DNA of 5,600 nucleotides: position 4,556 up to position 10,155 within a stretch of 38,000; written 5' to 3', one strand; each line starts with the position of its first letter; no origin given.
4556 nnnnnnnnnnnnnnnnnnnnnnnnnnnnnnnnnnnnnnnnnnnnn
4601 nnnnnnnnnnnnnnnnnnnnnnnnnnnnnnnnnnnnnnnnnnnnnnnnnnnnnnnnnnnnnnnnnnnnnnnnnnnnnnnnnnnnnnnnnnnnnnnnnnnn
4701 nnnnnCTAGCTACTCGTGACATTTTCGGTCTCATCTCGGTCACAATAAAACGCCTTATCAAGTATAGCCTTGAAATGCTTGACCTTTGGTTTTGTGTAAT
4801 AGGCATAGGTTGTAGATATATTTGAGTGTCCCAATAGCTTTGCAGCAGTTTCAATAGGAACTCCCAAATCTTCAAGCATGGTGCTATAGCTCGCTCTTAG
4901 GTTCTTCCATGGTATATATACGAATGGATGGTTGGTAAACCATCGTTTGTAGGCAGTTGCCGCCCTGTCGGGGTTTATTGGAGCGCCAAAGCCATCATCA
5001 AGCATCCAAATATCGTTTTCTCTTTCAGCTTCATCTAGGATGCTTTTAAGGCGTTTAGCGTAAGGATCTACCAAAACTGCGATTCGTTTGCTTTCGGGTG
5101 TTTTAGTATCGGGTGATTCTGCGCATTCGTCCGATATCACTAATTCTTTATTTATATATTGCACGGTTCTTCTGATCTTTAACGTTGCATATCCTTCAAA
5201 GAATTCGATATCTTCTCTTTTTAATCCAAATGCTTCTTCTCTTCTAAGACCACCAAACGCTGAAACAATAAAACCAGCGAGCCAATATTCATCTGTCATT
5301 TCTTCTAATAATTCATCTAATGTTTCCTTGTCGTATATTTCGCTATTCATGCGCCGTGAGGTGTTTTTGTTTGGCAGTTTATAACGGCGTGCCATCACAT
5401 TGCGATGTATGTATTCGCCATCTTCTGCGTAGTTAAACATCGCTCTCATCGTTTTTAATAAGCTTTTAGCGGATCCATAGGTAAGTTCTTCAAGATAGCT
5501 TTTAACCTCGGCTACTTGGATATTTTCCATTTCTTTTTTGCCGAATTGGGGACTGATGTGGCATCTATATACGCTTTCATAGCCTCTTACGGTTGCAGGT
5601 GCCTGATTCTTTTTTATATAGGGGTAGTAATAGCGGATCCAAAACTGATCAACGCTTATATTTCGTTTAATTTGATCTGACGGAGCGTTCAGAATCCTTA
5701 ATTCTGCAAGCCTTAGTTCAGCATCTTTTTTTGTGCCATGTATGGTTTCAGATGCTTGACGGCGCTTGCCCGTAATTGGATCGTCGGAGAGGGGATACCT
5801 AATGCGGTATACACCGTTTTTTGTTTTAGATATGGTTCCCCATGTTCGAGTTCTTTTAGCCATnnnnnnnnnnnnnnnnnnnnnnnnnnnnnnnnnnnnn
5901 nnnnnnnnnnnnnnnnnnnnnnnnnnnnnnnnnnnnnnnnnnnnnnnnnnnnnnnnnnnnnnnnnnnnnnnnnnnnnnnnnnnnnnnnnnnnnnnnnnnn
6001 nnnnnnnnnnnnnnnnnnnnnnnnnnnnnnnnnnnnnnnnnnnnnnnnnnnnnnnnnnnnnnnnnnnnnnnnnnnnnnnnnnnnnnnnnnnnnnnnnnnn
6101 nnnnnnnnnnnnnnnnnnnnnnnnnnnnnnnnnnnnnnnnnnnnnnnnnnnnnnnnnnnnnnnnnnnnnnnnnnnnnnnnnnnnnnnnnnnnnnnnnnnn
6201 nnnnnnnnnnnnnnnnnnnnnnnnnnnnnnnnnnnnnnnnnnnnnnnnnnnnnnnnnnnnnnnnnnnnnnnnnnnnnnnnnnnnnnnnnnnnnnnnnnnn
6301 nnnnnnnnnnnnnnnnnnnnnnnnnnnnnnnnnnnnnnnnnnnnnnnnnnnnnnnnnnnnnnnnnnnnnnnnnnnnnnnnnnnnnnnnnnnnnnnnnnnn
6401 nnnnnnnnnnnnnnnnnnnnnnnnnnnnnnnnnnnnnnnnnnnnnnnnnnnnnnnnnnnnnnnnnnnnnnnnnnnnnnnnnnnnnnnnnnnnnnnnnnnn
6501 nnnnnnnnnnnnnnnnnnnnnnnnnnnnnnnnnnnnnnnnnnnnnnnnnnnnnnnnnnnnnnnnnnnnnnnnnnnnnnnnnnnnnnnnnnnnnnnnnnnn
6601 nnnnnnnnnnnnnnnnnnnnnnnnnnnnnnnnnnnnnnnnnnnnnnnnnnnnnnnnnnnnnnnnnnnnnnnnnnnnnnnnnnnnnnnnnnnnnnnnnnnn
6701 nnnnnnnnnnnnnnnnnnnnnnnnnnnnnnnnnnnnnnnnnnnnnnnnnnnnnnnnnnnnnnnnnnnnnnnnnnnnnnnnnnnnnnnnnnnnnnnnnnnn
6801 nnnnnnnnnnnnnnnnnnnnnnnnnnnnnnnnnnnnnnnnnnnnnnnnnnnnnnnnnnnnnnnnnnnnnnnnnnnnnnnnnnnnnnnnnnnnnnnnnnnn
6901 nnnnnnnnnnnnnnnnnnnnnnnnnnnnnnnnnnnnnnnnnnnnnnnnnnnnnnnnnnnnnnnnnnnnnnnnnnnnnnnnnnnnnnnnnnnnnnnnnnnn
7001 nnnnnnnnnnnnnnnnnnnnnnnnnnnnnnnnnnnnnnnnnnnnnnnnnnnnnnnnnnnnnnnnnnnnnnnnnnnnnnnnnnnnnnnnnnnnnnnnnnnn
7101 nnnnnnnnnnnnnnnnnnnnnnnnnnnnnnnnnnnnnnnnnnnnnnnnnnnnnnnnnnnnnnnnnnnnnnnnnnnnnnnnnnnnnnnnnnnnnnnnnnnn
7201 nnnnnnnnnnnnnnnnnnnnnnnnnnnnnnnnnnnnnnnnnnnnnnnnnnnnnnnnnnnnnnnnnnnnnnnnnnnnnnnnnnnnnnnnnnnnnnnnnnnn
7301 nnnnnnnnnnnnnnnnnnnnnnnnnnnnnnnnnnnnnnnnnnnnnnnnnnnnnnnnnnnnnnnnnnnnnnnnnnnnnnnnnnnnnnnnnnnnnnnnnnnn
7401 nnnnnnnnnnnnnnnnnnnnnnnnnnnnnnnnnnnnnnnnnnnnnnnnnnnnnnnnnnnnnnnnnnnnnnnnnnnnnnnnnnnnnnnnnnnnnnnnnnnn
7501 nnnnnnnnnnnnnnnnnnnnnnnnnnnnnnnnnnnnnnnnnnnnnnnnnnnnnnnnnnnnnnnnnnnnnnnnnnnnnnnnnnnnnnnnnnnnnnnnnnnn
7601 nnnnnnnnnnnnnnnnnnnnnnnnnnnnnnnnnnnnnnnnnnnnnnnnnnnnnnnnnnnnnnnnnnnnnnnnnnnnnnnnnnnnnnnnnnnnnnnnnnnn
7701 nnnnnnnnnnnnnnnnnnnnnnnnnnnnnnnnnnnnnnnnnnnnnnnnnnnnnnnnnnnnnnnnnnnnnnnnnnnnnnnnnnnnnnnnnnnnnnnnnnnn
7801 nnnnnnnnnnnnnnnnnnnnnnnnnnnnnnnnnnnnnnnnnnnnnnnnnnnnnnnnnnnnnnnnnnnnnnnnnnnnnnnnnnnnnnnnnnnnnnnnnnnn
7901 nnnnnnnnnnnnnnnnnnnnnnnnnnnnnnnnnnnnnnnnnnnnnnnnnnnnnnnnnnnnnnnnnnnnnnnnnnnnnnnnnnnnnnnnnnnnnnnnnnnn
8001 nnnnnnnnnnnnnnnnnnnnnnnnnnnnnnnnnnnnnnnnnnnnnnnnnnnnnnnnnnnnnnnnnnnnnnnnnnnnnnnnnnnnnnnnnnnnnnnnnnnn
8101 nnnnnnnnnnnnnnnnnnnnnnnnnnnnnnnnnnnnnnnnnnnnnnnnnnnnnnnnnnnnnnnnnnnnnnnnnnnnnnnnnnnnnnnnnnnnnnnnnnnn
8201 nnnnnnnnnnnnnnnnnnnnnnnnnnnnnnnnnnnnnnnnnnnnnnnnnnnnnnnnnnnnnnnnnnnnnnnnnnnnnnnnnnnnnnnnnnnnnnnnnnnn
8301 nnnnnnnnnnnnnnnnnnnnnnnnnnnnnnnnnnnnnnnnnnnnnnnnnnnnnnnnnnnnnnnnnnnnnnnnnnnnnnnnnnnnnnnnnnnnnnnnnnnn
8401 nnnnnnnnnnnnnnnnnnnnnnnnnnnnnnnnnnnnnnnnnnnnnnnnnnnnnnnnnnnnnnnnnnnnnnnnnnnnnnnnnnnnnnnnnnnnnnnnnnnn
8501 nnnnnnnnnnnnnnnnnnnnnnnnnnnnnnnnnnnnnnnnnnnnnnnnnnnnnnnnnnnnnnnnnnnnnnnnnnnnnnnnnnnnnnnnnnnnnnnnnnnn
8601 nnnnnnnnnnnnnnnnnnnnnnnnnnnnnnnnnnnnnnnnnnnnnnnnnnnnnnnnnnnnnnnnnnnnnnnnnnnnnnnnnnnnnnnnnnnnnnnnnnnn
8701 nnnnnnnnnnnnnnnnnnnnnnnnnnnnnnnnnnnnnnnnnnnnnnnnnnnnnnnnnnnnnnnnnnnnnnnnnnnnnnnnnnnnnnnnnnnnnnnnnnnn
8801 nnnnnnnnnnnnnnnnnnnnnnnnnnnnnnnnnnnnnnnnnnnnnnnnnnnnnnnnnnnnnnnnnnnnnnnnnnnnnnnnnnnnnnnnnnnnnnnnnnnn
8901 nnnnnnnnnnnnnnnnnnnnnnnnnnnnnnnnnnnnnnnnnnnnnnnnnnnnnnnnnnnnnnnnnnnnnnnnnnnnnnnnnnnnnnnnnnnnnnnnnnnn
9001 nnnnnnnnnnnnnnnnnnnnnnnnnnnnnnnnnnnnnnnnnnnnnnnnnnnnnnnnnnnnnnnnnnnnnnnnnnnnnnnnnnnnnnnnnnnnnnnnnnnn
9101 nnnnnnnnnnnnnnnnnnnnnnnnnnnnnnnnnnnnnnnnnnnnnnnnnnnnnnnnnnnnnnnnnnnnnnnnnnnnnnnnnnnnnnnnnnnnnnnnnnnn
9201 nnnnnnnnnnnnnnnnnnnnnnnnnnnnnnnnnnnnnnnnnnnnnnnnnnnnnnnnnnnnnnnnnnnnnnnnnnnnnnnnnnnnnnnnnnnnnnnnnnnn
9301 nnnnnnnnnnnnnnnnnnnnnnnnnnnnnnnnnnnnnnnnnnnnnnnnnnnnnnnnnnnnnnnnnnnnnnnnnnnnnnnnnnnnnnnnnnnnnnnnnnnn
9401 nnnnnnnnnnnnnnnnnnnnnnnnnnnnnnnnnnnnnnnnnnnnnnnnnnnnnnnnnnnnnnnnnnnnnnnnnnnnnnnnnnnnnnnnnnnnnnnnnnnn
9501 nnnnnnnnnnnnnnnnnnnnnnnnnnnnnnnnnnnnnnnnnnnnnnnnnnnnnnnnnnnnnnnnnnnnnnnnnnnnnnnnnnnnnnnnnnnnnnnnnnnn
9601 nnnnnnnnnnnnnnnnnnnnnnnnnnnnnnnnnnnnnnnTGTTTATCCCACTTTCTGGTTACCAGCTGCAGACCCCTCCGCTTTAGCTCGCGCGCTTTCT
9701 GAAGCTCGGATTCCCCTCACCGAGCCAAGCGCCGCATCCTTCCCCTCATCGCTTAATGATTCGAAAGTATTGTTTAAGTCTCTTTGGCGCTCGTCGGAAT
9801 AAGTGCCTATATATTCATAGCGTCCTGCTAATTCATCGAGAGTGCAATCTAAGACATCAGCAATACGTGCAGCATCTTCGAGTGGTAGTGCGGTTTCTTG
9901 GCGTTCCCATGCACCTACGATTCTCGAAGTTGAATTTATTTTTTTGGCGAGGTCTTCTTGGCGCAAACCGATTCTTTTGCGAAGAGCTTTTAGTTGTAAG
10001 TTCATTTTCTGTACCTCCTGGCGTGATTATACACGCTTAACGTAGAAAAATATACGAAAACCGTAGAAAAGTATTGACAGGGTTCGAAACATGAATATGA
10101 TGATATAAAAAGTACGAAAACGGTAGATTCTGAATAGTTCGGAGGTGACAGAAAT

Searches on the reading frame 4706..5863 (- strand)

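Call 34: search_protein_families(library=phrogs, proteins=[window:4706-5863:-], max_evalue=0.001)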
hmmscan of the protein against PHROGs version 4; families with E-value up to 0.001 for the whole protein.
window:4706-5863:- (385 aa): 5 families
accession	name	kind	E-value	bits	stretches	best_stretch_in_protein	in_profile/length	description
phrog_1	-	integration and excision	6.4e-43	148.9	1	11-367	116-443/611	integrase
phrog_216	-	integration and excision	2.5e-17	63.9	1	134-364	17-229/301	integrase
phrog_26960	-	unknown function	7.3e-06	27.3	1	15-141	16-141/146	-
phrog_23783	-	integration and excision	1.2e-05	26.4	1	30-155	24-147/162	integrase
phrog_7685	-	integration and excision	0.00051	20.6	1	293-360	159-227/240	integrase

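Call 55: search_protein_families(library=ncbifam, proteins=[window:4706-5863:-], max_evalue=0.001)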
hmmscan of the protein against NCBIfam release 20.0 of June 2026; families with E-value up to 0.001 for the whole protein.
window:4706-5863:- (385 aa): 6 families
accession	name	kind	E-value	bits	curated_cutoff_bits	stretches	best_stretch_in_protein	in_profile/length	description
NF040815.2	recomb_XerA_Arch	equivalog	5.1e-11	42.6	220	1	321-363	217-258/263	site-specific tyrosine recombinase/integron integrase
TIGR02224.1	recomb_XerC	equivalog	7.3e-10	38.7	335.15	1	264-372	183-290/295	tyrosine recombinase XerC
TIGR02249.1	integrase_gron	subfamily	2.4e-07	30.4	265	0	321-355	263-297/315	integron integrase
TIGR02225.1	recomb_XerD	equivalog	8.4e-07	28.6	329.6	1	84-368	10-283/290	site-specific tyrosine recombinase XerD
NF001399.0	PRK00283.1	subfamily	1.6e-05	24.3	279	0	321-367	246-291/300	tyrosine recombinase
NF047926.1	integrase_GmtZ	equivalog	4.4e-05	21.7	600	1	321-371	432-482/784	gamma-mobile-trio integrase GmtZ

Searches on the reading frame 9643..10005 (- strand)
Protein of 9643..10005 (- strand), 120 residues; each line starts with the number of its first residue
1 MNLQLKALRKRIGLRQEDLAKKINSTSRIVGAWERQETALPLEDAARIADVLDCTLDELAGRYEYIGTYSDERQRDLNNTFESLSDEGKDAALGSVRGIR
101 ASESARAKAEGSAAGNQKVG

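Call 64: search_protein_families(library=pfam, proteins=[window:9643-10005:-], max_evalue=0.001)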
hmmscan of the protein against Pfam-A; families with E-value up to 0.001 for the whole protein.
window:9643-10005:- (120 aa): 3 families
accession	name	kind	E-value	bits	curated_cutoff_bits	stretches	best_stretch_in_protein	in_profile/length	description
PF01381.28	HTH_3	-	8.8e-12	45.3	23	1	5-59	1-55/55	Helix-turn-helix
PF13560.12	HTH_31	-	3.7e-07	30.8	27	1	4-60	5-62/64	Helix-turn-helix domain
PF13443.12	HTH_26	-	2.5e-05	24.9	22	1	5-61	2-59/63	Cro/C1-type HTH DNA-binding domain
